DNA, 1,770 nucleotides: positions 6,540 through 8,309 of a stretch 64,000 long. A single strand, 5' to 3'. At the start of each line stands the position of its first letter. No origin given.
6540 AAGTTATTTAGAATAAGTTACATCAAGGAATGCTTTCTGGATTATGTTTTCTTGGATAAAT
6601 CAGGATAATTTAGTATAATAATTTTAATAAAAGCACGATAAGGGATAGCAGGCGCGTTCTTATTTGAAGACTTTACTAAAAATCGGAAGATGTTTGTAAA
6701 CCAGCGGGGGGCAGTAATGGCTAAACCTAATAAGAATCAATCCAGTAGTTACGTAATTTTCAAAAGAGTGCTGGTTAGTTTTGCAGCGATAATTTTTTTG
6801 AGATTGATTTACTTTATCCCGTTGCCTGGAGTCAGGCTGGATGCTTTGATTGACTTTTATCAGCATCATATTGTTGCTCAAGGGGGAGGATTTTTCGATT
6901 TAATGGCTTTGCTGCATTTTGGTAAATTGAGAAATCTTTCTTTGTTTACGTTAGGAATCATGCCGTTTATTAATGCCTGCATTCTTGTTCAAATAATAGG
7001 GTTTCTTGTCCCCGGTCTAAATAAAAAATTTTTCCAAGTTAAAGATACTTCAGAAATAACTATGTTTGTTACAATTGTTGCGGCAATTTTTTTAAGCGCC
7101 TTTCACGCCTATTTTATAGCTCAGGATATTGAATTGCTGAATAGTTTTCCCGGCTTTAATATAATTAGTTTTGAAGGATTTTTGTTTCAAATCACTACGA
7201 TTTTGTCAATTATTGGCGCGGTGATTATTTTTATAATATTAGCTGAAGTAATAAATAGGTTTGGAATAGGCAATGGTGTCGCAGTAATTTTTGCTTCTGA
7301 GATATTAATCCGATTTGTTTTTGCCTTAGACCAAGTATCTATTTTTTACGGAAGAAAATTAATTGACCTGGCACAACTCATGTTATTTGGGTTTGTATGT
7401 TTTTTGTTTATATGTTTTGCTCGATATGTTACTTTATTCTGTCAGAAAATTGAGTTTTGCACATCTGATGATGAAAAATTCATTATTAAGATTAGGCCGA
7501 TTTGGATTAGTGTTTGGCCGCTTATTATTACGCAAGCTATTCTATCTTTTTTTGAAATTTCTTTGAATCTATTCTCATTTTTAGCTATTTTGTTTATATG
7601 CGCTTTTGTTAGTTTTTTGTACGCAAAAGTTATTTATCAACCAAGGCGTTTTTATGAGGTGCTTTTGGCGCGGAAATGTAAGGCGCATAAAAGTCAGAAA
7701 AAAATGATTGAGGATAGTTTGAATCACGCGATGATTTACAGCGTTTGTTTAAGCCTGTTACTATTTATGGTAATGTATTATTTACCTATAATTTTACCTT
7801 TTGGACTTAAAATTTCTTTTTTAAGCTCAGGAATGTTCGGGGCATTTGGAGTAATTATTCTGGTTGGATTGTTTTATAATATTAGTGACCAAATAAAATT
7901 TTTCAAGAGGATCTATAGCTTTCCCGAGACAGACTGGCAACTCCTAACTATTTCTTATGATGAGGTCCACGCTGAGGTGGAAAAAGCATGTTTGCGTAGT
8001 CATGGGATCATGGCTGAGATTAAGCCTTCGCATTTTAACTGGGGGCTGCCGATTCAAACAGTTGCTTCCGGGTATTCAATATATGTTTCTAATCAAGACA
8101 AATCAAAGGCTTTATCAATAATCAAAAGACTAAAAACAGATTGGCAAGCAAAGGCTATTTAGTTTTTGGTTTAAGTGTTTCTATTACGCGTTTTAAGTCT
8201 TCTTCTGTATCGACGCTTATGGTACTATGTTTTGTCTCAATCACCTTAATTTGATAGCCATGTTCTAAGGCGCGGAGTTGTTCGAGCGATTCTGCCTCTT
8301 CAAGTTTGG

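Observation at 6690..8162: Stand-alone SecY-like translocon paralog fused to a DUF2007-like cytoplasmic domain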

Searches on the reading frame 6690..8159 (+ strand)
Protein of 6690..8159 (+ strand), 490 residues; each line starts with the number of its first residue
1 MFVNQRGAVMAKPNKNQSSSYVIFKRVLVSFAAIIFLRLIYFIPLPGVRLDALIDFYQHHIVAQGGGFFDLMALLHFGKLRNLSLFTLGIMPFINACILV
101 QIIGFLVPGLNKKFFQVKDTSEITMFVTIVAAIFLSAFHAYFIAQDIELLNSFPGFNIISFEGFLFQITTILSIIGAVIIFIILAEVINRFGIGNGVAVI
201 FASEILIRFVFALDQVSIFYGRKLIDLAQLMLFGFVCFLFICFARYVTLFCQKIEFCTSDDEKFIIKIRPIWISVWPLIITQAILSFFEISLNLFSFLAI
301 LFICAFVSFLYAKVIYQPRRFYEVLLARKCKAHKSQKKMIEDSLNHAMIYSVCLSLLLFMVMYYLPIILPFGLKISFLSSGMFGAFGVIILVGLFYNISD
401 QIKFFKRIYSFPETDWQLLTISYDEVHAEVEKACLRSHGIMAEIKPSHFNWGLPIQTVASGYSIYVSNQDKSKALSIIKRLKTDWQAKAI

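Call 3: search_protein_families(library=pfam, proteins=[window:6690-8159:+], max_evalue=10)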
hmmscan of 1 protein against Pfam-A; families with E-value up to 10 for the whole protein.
window:6690-8159:+ (490 aa): 2 families
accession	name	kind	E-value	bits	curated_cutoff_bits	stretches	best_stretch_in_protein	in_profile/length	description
PF00344.25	SecY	-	5.4e-20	72.4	32.2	1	84-397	1-304/306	SecY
PF09413.15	DUF2007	-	0.013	16.1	25.7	1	423-481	8-65/66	Putative prokaryotic signal transducing protein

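Call 4: search_protein_families(library=ncbifam, proteins=[window:6690-8159:+], max_evalue=10)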
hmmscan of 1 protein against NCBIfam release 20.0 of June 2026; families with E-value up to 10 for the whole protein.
window:6690-8159:+ (490 aa): 1 family
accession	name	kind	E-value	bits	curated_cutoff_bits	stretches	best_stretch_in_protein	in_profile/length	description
TIGR00967.1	3a0501s007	equivalog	1.4e-21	76.9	253.6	1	25-290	2-271/414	preprotein translocase subunit SecY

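Call 5: search_solved_structures(query=window:6690-8159:+, max_evalue=10, show_alignments=2)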
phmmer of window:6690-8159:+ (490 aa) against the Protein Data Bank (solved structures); distinct sequences matched with E-value up to 10: 18.
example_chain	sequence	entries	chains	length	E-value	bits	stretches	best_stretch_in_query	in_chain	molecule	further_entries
5ch4_Y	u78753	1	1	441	9.1e-19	71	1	25-244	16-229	Protein translocase subunit SecY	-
5aww_Y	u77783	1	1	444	4.1e-18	68.8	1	25-244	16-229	Protein translocase subunit SecY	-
2zjs_Y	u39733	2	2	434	4.8e-18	68.6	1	25-244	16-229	Preprotein translocase SecY subunit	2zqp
3dl8_G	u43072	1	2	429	5e-15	58.7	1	30-240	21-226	Preprotein translocase subunit secY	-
5mg3_Y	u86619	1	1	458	8.8e-15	57.9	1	24-213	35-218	Protein translocase subunit SecY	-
3din_C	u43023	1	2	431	1.5e-14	57.1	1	24-402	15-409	Preprotein translocase subunit SecY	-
5abb_A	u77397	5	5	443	5.4e-14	55.3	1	24-213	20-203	PROTEIN TRANSLOCASE SUBUNIT SECY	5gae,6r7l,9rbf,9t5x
4v6m_BA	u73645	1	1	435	6.5e-14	55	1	25-213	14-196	Preprotein translocase secY subunit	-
3j45_y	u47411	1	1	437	6.6e-14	55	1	25-213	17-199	Protein translocase subunit SecY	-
5nco_g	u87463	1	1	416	9.1e-14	54.5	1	25-213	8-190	Protein translocase subunit SecY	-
3j46_y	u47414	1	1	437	1.2e-13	54.2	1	25-213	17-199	Protein translocase subunit SecY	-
2akh_Y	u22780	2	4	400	7.3e-09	38.4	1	71-213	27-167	Preprotein translocase secY subunit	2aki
5eul_Y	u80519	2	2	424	2.7e-06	29.9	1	25-247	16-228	Protein translocase subunit SecY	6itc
8ya0_Y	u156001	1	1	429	1.2e-05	27.8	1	25-240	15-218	Protein translocase subunit SecY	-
8y9y_Y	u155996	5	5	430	1.2e-05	27.7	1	25-240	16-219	Protein translocase subunit SecY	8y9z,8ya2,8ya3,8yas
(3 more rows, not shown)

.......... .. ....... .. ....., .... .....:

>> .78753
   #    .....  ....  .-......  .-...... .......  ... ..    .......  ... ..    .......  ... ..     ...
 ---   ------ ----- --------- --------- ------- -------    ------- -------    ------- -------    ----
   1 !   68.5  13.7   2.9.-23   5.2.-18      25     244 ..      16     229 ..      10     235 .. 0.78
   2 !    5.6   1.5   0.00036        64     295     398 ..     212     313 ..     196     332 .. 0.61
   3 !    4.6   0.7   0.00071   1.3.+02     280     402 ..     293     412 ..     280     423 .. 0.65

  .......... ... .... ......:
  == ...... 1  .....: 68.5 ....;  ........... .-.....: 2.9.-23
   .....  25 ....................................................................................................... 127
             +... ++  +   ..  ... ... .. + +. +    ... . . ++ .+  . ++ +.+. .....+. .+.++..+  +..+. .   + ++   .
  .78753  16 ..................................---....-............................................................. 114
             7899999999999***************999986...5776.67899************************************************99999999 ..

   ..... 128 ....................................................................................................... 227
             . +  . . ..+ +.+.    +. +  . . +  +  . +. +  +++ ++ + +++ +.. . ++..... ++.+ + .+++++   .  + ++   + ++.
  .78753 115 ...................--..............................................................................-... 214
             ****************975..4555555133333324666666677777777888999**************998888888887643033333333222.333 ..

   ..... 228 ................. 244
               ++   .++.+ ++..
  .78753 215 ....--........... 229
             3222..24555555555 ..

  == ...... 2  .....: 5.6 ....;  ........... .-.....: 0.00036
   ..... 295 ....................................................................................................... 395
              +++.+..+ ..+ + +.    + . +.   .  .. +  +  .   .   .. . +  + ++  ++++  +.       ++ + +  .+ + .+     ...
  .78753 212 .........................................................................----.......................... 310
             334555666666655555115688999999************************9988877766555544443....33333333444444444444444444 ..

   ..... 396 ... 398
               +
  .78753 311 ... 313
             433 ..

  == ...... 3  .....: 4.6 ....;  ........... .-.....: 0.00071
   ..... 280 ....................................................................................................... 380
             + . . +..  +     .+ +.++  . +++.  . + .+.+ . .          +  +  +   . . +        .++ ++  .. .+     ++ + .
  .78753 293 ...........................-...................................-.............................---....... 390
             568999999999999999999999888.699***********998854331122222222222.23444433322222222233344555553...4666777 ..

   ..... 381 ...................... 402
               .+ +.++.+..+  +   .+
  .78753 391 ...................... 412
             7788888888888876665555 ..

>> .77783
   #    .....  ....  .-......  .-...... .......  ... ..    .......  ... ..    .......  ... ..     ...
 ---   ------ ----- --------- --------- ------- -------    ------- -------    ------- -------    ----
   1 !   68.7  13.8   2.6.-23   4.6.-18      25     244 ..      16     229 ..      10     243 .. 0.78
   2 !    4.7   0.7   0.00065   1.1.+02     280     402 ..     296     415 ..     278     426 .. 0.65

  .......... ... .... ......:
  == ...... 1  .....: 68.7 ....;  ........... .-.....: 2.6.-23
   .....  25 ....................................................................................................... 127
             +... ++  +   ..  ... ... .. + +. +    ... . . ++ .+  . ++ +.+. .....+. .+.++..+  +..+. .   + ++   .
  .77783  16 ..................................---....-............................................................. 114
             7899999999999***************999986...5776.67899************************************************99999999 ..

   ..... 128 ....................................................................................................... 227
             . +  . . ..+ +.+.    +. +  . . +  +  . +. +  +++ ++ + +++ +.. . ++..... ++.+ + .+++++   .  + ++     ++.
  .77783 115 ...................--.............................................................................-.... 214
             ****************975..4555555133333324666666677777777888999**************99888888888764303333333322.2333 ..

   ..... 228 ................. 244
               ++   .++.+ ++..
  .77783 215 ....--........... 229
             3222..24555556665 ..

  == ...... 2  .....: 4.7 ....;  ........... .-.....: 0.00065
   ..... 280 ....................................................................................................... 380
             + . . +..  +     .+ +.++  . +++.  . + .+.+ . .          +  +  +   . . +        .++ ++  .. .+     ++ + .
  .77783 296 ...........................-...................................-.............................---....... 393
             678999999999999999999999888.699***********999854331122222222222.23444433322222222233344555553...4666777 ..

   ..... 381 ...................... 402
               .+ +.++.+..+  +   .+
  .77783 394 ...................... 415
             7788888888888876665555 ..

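Call 6: find_homologous_proteins(query=window:6690-8159:+, max_evalue=0.001)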
Query window:6690-8159:+ (490 aa): 38 proteins with E <= 0.001 among 8000 candidates.
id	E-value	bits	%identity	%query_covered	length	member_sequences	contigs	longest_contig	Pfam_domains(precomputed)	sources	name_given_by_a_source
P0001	0.0e+0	1044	100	98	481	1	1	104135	PF00344.26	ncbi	ncbi:MAG: hypothetical protein V1747_10535 [Candidatus Omnitrophota bacterium]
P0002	8.9e-259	877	82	97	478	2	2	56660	PF00344.26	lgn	-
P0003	3.2e-249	846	78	98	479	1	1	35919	PF00344.26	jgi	jgi:preprotein translocase subunit SecY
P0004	3.6e-243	826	75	98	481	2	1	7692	PF00344.26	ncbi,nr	ncbi:MAG: hypothetical protein KKD05_06935 [Candidatus Omnitrophica bacterium]|nr:hypothetical prote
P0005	1.2e-235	801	74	98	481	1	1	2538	PF00344.26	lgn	-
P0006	1.4e-232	791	72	97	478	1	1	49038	PF00344.26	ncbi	-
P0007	2.3e-231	787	72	97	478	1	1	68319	PF00344.26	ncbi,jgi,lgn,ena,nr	ncbi:MAG: hypothetical protein KJ915_04990 [Candidatus Omnitrophica bacterium]|nr:hypothetical prote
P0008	3.8e-214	730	65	98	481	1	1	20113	PF00344.26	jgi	jgi:preprotein translocase subunit SecY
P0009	5.0e-190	651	71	82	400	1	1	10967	PF00344.26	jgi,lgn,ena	-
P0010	5.8e-166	571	53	95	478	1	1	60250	PF00344.26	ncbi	-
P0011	1.1e-165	570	52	97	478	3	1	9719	PF00344.26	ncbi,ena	-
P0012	1.3e-164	567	52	97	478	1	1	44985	PF00344.26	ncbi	ncbi:MAG: hypothetical protein V1739_00030 [Candidatus Omnitrophota bacterium]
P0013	7.0e-164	564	52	97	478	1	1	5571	PF00344.26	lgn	-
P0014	1.1e-163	564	51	97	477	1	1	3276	PF00344.26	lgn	-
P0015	5.4e-163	561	50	98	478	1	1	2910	PF00344.26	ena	-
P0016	1.9e-162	560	52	97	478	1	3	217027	PF00344.26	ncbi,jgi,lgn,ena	-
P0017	1.3e-161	557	52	96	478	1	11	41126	PF00344.26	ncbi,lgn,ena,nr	ncbi:MAG: preprotein translocase subunit SecY [Candidatus Omnitrophica bacterium]|nr:preprotein tran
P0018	2.6e-161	556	52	97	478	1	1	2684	PF00344.26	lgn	-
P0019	2.6e-161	556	52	96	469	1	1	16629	PF00344.26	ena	-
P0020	1.6e-159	550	52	96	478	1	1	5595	PF00344.26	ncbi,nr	ncbi:MAG: hypothetical protein L6416_03065 [Candidatus Omnitrophica bacterium]|nr:hypothetical prote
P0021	9.6e-159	547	51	98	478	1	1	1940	PF00344.26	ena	-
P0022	2.2e-157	543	51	96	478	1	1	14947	PF00344.26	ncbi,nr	ncbi:MAG: hypothetical protein PHO30_01755 [Candidatus Omnitrophica bacterium]|nr:hypothetical prote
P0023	2.8e-149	516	48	97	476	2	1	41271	PF00344.26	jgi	-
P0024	1.8e-148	514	50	96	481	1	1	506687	PF00344.26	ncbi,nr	ncbi:MAG: hypothetical protein GY853_10910 [PVC group bacterium]|nr:hypothetical protein [PVC group 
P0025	4.9e-147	509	49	97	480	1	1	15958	PF00344.26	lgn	-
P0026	1.4e-144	501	48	96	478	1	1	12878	PF00344.26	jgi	-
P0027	2.3e-140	487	50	97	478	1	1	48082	PF00344.26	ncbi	ncbi:MAG: hypothetical protein ABIG64_09930 [Candidatus Omnitrophota bacterium]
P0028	1.7e-135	471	47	95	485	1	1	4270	PF00344.26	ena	-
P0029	1.0e-121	425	41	97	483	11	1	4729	PF00344.26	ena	-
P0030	1.6e-110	388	42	96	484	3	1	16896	PF00344.26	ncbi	ncbi:MAG: hypothetical protein ABII75_03030 [Candidatus Omnitrophota bacterium]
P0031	1.8e-19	88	29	37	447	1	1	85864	PF00344.26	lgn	-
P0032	5.0e-10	57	30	44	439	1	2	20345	PF00344.26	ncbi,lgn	-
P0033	1.5e-8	52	25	49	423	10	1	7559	PF00344.26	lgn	-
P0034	6.3e-8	50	28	38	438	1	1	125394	PF00344.26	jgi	jgi:preprotein translocase subunit SecY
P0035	5.7e-6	44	27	39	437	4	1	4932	PF00344.26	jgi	-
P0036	3.1e-5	41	26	43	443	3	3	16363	PF00344.26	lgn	-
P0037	7.7e-5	40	27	38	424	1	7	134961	PF00344.26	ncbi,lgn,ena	ncbi:MAG: preprotein translocase subunit SecY [Patescibacteria group bacterium]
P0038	4.6e-4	37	24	77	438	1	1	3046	PF00344.26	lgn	-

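Call 9: find_encoding_contigs(protein=P0001, flank=10000, max_places=3)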
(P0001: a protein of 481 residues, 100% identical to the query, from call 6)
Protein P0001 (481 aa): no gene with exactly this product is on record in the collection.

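Call 10: find_encoding_contigs(protein=P0016, flank=10000, max_places=2)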
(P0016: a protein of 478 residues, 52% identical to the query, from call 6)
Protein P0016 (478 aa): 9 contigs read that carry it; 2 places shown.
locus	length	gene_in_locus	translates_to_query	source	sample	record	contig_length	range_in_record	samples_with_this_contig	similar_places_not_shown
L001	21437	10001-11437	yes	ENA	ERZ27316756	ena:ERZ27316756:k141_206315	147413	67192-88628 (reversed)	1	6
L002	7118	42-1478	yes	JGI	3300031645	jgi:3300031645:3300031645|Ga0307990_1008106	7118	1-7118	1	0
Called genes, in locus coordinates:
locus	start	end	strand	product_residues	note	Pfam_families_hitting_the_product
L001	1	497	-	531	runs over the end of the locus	PF13231:PMT_2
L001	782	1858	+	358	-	PF04015:DUF362, PF12838:Fer4_7 (faint), PF00037:Fer4 (faint), PF12797:Fer4_2 (faint), PF12837:Fer4_6 (faint), PF13237:Fer4_10, PF14697:Fer4_21 (faint), PF13187:Fer4_9, +1 more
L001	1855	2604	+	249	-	PF01048:PNP_UDP_1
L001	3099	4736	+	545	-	-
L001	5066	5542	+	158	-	PF02623:FliW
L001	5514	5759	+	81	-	PF02599:CsrA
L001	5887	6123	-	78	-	-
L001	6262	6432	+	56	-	-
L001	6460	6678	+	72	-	PF01565:FAD_binding_4 (weak)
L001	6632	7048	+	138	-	PF01565:FAD_binding_4 (weak)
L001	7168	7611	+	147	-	PF02913:FAD-oxidase_C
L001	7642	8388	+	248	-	PF00005:ABC_tran, PF13304:AAA_21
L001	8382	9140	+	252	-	PF12679:ABC2_membrane_2, PF12730:ABC2_membrane_4 (weak)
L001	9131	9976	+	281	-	PF13432:TPR_16 (faint), PF07719:TPR_2 (faint), PF13181:TPR_8 (faint), PF00515:TPR_1 (faint), PF13424:TPR_12 (weak)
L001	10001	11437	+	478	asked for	PF00344:SecY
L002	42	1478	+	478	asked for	PF00344:SecY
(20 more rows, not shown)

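Call 11: find_encoding_contigs(protein=P0024, flank=10000, max_places=2)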
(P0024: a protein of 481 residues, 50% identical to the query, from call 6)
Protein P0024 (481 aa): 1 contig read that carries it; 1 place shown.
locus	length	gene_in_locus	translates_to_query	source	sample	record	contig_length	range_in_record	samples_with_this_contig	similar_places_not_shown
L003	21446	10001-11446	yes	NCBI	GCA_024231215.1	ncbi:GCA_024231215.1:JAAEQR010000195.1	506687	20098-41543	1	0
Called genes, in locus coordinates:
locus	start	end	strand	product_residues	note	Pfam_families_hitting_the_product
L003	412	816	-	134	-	PF19588:SxtJ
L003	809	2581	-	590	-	PF02543:Carbam_trans_N, PF16861:Carbam_trans_C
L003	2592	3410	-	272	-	PF00037:Fer4 (weak), PF12837:Fer4_6 (weak), PF13237:Fer4_10 (weak), PF14697:Fer4_21, PF12838:Fer4_7, PF13187:Fer4_9, PF00037:Fer4 (weak), PF00881:Nitroreductase, +6 more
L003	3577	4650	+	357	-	PF04015:DUF362, PF00037:Fer4 (weak), PF12797:Fer4_2 (faint), PF12837:Fer4_6 (faint), PF13237:Fer4_10 (weak), PF12838:Fer4_7 (weak), PF13187:Fer4_9, PF13484:Fer4_16 (faint)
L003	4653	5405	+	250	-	PF01048:PNP_UDP_1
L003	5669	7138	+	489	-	-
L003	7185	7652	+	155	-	PF02623:FliW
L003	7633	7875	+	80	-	PF02599:CsrA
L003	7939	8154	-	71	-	-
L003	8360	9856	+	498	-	PF01565:FAD_binding_4, PF02913:FAD-oxidase_C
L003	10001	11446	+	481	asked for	PF00344:SecY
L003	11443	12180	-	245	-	PF02348:CTP_transf_3, PF12804:NTP_transf_3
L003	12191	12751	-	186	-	PF00156:Pribosyltran, PF14681:UPRTase (weak)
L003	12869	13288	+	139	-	PF01894:YjbQ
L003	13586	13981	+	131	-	PF13205:Big_5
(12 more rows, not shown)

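Call 12: find_encoding_contigs(protein=P0030, flank=10000, max_places=2)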
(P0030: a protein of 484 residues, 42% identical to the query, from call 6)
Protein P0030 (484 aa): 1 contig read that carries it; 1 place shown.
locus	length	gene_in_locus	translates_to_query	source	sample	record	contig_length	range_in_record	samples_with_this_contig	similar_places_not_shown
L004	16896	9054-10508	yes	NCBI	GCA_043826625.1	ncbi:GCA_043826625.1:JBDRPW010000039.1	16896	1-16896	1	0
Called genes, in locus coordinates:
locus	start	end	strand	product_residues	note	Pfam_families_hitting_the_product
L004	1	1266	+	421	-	?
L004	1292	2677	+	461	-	-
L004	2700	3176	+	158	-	PF02623:FliW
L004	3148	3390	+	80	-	PF02599:CsrA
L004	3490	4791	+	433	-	PF03446:NAD_binding_2 (weak), PF03721:UDPG_MGDP_dh_N, PF00984:UDPG_MGDP_dh, PF03720:UDPG_MGDP_dh_C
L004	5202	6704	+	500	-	PF01565:FAD_binding_4, PF02913:FAD-oxidase_C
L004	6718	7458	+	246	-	PF00005:ABC_tran, PF13304:AAA_21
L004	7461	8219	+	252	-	PF12679:ABC2_membrane_2 (weak), PF12730:ABC2_membrane_4 (weak), PF10920:DUF2705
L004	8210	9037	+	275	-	PF13428:TPR_14 (faint), PF13181:TPR_8 (faint), PF00515:TPR_1 (faint), PF07719:TPR_2 (faint), PF13429:TPR_15 (faint), PF13176:TPR_7 (faint), PF13424:TPR_12 (weak)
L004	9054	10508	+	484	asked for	PF00344:SecY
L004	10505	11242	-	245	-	PF02348:CTP_transf_3, PF12804:NTP_transf_3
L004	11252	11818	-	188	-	PF00156:Pribosyltran, PF14681:UPRTase (weak)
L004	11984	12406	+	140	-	PF01894:YjbQ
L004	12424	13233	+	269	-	PF00768:Peptidase_S11, PF13354:Beta-lactamase2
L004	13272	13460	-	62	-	PF12797:Fer4_2 (weak), PF00037:Fer4 (faint), PF13459:Fer4_15, PF13370:Fer4_13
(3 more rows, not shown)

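Call 13: find_encoding_contigs(protein=P0031, flank=8000, max_places=2)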
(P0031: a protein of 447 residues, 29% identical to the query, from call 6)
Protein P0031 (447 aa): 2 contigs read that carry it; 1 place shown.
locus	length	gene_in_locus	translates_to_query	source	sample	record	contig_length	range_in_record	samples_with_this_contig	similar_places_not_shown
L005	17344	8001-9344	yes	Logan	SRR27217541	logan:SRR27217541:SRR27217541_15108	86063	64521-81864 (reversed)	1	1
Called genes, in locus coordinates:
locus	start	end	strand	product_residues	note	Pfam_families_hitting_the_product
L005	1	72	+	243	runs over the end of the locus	PF00297:Ribosomal_L3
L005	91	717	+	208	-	PF00573:Ribosomal_L4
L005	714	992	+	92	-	PF00276:Ribosomal_L23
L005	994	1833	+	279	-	PF00181:Ribosomal_L2_N, PF03947:Ribosomal_L2_C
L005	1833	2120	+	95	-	PF00203:Ribosomal_S19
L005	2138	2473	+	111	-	PF00237:Ribosomal_L22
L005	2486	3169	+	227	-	PF07650:KH_2, PF00189:Ribosomal_S3_C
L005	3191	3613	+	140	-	PF00252:Ribosomal_L16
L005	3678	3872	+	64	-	PF00831:Ribosomal_L29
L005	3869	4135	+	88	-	PF00366:Ribosomal_S17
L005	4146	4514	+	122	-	PF00238:Ribosomal_L14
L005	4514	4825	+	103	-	PF00467:KOW, PF17136:ribosomal_L24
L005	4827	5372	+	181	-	PF00281:Ribosomal_L5, PF00673:Ribosomal_L5_C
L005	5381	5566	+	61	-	PF00253:Ribosomal_S14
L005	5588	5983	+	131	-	PF00410:Ribosomal_S8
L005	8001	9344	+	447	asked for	PF00344:SecY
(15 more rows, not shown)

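Call 16: search_protein_families(library=pfam, alignment_id=A1, max_evalue=1)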
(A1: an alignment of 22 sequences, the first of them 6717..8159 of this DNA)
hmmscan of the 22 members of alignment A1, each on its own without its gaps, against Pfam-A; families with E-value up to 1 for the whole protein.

A. member 1, window:6717-8159:+ (481 aa): 2 families
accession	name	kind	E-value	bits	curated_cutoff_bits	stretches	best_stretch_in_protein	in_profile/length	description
PF00344.25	SecY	-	5.1e-20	72.5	32.2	1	75-388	1-304/306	SecY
PF09413.15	DUF2007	-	0.012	16.1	25.7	1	414-472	8-65/66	Putative prokaryotic signal transducing protein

B. families by the number of members that match (of 22 scanned): 9 families
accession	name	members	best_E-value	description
PF00344.25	SecY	22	3.5e-31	SecY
PF09413.15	DUF2007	9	0.012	Putative prokaryotic signal transducing protein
PF04797.18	Herpes_ORF11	1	0.033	Herpesvirus dUTPase protein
PF11151.13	DUF2929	1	0.047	Protein of unknown function (DUF2929)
PF25338.1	C2_DCK_4th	1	0.14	Fourth C2 domain of dock-like protein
PF05265.19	DUF723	1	0.14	Protein of unknown function (DUF723)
PF18892.5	DUF5651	1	0.16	Family of unknown function (DUF5651)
PF08947.15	BPS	1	0.28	BPS (Between PH and SH2)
PF03438.19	Pneumo_NS1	1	0.37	Pneumovirus NS1 protein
